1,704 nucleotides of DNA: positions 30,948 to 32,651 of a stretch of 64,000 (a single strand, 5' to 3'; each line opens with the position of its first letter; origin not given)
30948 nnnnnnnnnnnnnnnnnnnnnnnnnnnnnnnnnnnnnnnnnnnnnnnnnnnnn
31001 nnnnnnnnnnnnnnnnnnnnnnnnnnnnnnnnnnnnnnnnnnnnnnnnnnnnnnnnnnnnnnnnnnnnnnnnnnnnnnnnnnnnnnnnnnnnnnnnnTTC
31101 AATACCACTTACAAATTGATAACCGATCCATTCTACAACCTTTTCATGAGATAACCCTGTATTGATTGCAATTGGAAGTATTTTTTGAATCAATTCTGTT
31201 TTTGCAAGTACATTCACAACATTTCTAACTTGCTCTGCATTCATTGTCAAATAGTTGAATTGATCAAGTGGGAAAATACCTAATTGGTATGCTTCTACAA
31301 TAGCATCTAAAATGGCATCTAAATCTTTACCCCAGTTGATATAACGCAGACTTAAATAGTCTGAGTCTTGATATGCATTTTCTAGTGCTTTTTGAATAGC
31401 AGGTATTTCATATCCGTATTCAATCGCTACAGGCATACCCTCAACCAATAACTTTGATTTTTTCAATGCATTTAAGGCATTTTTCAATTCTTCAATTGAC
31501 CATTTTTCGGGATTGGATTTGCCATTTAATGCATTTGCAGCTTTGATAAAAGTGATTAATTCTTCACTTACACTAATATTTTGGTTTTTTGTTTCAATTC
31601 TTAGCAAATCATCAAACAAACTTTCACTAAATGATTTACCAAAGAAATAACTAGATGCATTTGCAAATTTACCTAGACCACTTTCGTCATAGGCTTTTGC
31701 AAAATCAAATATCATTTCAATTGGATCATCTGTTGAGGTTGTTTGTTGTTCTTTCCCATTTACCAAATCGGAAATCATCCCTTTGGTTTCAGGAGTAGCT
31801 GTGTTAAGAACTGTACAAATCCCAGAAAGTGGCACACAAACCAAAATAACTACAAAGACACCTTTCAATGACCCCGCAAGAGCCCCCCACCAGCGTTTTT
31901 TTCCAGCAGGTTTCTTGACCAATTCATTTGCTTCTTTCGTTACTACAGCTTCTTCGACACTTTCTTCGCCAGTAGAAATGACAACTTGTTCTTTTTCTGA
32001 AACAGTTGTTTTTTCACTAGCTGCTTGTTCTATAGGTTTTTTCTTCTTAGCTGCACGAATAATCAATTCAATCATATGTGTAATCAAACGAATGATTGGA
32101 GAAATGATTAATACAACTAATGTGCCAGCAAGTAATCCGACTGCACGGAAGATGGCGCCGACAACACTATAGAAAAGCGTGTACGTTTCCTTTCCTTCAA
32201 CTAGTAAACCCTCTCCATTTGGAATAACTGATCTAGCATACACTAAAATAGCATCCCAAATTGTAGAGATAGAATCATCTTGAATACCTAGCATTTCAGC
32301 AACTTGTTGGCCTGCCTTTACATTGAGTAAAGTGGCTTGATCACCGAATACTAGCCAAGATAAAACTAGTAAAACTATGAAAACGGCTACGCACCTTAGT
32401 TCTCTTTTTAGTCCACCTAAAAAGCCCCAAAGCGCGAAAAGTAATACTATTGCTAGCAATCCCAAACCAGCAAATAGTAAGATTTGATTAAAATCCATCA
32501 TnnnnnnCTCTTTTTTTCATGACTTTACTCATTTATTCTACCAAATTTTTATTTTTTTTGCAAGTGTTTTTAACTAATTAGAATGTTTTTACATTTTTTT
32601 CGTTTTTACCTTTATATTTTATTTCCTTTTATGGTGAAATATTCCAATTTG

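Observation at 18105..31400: Periodic ~180-190-aa helical module marked by a [VI][DN]W-x2-E motif, repeated many times across the giant ORF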

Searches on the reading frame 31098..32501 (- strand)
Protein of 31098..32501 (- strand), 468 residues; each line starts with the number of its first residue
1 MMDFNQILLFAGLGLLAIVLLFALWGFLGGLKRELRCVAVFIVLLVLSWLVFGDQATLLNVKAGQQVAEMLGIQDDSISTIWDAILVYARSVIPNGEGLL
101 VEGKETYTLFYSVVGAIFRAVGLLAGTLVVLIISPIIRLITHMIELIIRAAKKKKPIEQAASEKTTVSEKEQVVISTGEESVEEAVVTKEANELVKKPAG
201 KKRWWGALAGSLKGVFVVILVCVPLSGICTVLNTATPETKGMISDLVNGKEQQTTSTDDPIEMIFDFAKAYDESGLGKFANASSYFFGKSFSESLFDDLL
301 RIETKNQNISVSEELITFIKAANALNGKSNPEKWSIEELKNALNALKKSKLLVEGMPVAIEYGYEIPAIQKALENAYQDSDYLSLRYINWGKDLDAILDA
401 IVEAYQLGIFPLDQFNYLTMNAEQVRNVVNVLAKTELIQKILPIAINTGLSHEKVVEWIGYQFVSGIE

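Call 86: find_related_loci(query=A6, collection=genome_contigs, flank=500)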
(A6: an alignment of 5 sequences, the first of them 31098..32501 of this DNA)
Query A6 (468 aa) in genome_contigs; peptide patterns used: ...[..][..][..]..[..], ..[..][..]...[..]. (x = any residue, [..] = any of these).
136 stretches matched a pattern; 27 encode a relative of the query (tblastn E <= 1e-3); 27 distinct loci.
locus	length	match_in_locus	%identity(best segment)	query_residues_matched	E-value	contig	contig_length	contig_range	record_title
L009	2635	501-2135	97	1-468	0e+0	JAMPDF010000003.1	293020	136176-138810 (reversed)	MAG: Prevotella sp. isolate NALB_7821b_9 Scaffold_#3__SCF_003__292736_bp, whole genome shotgun sequence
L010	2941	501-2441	96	1-468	0e+0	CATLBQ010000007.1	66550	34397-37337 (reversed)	MAG TPA_asm: uncultured Bacilli bacterium isolate MGG03213_1680015441 genome assembly, contig: ERR2497921_93, whole geno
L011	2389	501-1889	60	1-460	3e-176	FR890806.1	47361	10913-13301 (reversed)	Staphylococcus sp. CAG:324 genomic scaffold, scf16, whole genome shotgun sequence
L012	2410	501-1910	57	1-460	1e-175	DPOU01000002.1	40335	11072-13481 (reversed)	MAG TPA_asm: Acholeplasmatales bacterium isolate UBA11505 contig_4424, whole genome shotgun sequence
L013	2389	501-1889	60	1-460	3e-175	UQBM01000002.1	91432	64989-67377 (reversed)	uncultured Mollicutes bacterium isolate UMGS116 genome assembly, contig: NODE_32_length_91432_cov_45.759436, whole genom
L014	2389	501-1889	57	1-460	4e-152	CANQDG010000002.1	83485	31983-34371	MAG: uncultured Bacilli bacterium isolate Lapin-005__bin89 genome assembly, contig: Lapin-005__NODE_298_length_83485_cov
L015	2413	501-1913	52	1-460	5e-144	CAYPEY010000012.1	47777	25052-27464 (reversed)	MAG TPA_asm: uncultured Staphylococcaceae bacterium isolate SRP315200_co1_851 genome assembly, contig: NODE_778_length_4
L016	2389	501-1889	54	1-460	2e-136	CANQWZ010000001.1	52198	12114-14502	MAG: uncultured Bacilli bacterium isolate Lapin-020__bin112 genome assembly, contig: Lapin-020__NODE_622_length_52198_co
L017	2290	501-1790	50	27-460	2e-129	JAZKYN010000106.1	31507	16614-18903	MAG: Bacilli bacterium isolate T1900045101_TC20190095.MAGScoT_cleanbin_000012 SGB_4761_k141_422229, whole genome shotgun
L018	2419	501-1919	49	1-460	2e-125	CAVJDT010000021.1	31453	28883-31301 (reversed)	Bacillota bacterium isolate H07681-L1_cleanbin_000020 genome assembly, contig: Spades_H07681-L1_contig_799, whole genome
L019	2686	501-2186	46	1-460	2e-123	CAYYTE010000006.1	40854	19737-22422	MAG TPA_asm: uncultured Staphylococcaceae bacterium isolate binchicken_co154_124 genome assembly, contig: NODE_1175_leng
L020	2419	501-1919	49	1-460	2e-120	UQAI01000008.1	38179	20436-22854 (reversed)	uncultured Mollicutes bacterium isolate UMGS75 genome assembly, contig: NODE_201_length_38179_cov_11.463724, whole genom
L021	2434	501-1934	49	1-463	7e-120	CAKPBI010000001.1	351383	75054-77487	MAG: uncultured Bacilli bacterium isolate REFINED_METABAT215_TOP10_CONTIGS_1500_ASSEMBLY_K77_MERGED__Hadza_MoBio_hadza-I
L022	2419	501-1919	49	1-460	6e-118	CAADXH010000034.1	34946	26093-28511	MAG TPA_asm: Bacilli bacterium, isolate HGM10607, WGS project CAADXH010000000 data, contig: ERS396321_61_k85_30707, whol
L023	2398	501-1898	47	1-460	2e-118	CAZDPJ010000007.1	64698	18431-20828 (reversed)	MAG TPA_asm: uncultured Staphylococcaceae bacterium isolate SRP313737_co1_111 genome assembly, contig: NODE_741_length_6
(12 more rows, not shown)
